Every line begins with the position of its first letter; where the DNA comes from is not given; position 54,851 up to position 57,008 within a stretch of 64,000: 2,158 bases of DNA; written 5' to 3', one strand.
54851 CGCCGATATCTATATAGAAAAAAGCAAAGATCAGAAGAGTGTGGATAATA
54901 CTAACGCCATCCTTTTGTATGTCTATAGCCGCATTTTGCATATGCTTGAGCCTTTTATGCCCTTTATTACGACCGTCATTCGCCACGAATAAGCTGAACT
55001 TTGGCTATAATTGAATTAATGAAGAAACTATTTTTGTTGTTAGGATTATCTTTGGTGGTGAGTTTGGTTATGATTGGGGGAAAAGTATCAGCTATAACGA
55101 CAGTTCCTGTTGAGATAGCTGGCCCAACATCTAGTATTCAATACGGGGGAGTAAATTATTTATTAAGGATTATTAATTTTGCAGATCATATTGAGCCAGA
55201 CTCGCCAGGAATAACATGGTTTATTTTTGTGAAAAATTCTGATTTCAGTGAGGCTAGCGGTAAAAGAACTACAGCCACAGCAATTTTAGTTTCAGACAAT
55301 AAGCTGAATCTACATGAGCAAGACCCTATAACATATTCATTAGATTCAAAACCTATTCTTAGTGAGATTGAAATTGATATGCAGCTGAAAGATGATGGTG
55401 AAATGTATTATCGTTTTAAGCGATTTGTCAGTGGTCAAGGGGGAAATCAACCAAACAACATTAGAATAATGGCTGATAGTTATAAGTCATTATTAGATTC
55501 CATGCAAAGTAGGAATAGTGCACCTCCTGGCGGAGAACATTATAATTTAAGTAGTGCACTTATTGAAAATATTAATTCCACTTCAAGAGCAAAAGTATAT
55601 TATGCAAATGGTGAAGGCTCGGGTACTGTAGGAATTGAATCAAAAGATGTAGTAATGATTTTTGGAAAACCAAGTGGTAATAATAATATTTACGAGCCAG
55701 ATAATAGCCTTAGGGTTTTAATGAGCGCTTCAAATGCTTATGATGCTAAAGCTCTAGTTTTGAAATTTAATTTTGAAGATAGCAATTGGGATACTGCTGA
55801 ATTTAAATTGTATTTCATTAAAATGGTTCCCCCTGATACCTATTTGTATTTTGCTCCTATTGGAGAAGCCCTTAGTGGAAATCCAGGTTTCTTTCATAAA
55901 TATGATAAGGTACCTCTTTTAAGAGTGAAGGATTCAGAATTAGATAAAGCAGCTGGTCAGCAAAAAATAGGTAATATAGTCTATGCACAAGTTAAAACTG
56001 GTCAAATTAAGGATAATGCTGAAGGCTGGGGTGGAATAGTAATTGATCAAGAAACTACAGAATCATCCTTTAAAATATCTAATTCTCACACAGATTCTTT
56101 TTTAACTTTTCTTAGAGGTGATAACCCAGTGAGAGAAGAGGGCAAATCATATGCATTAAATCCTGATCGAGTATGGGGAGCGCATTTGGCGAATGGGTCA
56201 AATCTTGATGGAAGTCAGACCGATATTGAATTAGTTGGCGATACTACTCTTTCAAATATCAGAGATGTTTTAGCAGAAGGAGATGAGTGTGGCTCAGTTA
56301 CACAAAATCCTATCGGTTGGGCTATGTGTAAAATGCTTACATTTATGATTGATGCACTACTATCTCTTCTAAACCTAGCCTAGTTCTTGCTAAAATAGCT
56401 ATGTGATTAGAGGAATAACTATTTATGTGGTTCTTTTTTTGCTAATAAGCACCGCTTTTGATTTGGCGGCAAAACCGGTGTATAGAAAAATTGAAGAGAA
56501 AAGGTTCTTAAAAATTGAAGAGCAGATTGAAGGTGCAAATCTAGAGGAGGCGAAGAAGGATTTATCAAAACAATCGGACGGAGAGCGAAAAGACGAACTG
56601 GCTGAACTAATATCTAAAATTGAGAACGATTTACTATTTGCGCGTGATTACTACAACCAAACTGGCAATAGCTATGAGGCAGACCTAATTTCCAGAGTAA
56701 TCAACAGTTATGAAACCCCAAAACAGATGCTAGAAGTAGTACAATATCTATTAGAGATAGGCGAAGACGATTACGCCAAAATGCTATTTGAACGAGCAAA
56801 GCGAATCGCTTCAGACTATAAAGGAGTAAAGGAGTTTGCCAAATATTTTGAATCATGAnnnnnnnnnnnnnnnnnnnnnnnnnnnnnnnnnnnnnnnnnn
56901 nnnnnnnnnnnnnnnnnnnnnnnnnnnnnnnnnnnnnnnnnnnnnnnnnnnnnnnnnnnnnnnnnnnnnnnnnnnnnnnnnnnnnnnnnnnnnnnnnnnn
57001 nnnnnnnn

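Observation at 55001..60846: Translationally coupled four-gene operon of secreted, polytopic and coiled-coil proteins with no recognisable family (VirB6/TrbL-like topology in the 933-aa member)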

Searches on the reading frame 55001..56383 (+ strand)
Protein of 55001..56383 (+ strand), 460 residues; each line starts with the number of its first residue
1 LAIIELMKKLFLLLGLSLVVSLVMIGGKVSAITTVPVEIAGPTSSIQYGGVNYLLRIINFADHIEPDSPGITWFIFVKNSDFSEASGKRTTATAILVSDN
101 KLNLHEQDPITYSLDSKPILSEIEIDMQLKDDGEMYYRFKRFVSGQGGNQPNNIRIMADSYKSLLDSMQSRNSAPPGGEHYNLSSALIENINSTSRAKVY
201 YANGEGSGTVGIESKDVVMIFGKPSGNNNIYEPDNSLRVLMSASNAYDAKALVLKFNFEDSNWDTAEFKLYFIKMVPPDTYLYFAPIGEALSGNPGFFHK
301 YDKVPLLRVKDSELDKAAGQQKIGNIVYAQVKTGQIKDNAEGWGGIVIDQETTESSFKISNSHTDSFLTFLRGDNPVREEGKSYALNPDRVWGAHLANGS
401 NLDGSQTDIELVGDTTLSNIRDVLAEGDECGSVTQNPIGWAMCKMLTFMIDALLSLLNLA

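Call 3: search_protein_families(library=pfam, proteins=[window:55001-56383:+], max_evalue=1)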
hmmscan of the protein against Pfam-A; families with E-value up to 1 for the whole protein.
window:55001-56383:+ (460 aa): 0 families

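Call 4: search_protein_families(library=ncbifam, proteins=[window:55001-56383:+], max_evalue=1)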
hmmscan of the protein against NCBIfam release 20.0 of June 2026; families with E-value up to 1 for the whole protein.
window:55001-56383:+ (460 aa): 0 families

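Call 17: list_cluster_members(proteins=[P0001, window:55001-56383:+, window:59653-60846:+, window:56403-56858:+, window:52842-54992:+])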
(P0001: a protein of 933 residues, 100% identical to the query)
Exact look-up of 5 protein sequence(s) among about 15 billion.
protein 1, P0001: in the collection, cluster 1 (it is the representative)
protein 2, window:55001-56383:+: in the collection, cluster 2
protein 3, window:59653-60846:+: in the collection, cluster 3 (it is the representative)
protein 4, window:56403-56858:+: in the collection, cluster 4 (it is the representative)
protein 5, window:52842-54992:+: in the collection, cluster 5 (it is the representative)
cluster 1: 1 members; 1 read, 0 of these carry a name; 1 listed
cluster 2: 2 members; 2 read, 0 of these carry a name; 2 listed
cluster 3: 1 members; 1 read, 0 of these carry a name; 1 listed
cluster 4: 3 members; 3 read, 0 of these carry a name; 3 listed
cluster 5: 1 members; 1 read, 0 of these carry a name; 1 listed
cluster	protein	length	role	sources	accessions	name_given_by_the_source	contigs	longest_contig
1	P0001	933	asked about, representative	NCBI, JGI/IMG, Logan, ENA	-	-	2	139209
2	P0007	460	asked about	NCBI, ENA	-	-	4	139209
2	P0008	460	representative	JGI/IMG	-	-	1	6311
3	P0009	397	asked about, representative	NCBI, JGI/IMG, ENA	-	-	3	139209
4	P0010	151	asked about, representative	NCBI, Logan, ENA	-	-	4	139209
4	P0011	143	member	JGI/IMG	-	-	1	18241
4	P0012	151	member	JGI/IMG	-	-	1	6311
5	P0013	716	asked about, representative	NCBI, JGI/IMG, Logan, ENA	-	-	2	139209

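Call 75: predict_structure(protein=window:55001-56383:+)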
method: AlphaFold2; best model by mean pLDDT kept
length: 460 residues; sequences in the alignment: 1
mean_pLDDT: 37.6   pTM: 0.26
mean pLDDT of the five models: 37.6, 35.8, 30.2, 29.7, 28.6
residues with pLDDT >= 90: 0; 70-90: 17; 50-70: 81; < 50: 362
segments of 3 or more residues with pLDDT < 50: 26-50, 57-72, 99-118, 141-437
pLDDT, mean of each block of 10 residues (from residue 1): 73 73 54 27 44 51 36 58 62 56 37 41 59 53 38 27 31 28 29 30 29 32 29 29 31 34 32 35 32 30 29 30 27 25 25 23 23 25 23 23 28 27 37 48 62 56
secondary structure, 60 per line:
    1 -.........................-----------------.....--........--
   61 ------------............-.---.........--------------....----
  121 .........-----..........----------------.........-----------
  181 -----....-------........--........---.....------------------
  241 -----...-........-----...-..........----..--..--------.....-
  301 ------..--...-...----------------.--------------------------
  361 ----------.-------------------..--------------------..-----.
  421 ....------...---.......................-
elements in order: H2-26 E44-48 E51-58 E73-78 H79-84 E90-98 E121-129 E135-144 H161-169 H186-189 E197-204 E207-214 E218-222 E250-257 E267-276 H295-299 H420-424 H437-459

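Call 79: search_protein_families(library=phrogs, proteins=[window:55001-56383:+], max_evalue=0.01)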
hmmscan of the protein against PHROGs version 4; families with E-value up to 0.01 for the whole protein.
window:55001-56383:+ (460 aa): 0 families

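Call 80: search_protein_families(library=padloc, proteins=[window:55001-56383:+], max_evalue=0.01)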
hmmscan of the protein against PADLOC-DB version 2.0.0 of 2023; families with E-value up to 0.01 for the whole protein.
window:55001-56383:+ (460 aa): 0 families

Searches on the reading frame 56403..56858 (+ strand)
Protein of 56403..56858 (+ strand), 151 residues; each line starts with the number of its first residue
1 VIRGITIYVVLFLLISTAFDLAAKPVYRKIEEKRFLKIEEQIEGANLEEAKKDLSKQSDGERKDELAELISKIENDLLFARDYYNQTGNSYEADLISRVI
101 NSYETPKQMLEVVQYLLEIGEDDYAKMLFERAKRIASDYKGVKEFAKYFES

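Call 3: search_protein_families(library=pfam, proteins=[window:56403-56858:+], max_evalue=1)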
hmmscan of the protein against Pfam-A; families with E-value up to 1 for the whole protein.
window:56403-56858:+ (151 aa): 4 families
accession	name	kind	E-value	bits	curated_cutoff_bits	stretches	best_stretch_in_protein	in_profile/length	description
PF00558.24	Vpu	-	0.0089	16.2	24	1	6-76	10-75/81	Vpu protein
PF04011.17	LemA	-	0.029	14.6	26.2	1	64-94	84-114/149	LemA family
PF25034.1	Spectrin_SYNE1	-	0.069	13.2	35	1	99-146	136-184/188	Nesprin-1, spectrin repeats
PF03816.19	LytR_cpsA_psr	-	0.18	12.4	24.6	1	79-143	22-87/150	LytR_cpsA_psr family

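Call 4: search_protein_families(library=ncbifam, proteins=[window:56403-56858:+], max_evalue=1)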
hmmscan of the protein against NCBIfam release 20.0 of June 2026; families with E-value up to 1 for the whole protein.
window:56403-56858:+ (151 aa): 0 families

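Call 79: search_protein_families(library=phrogs, proteins=[window:56403-56858:+], max_evalue=0.01)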
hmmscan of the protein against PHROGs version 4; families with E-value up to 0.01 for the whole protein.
window:56403-56858:+ (151 aa): 0 families

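Call 80: search_protein_families(library=padloc, proteins=[window:56403-56858:+], max_evalue=0.01)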
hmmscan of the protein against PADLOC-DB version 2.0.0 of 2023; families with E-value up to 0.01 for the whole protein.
window:56403-56858:+ (151 aa): 0 families
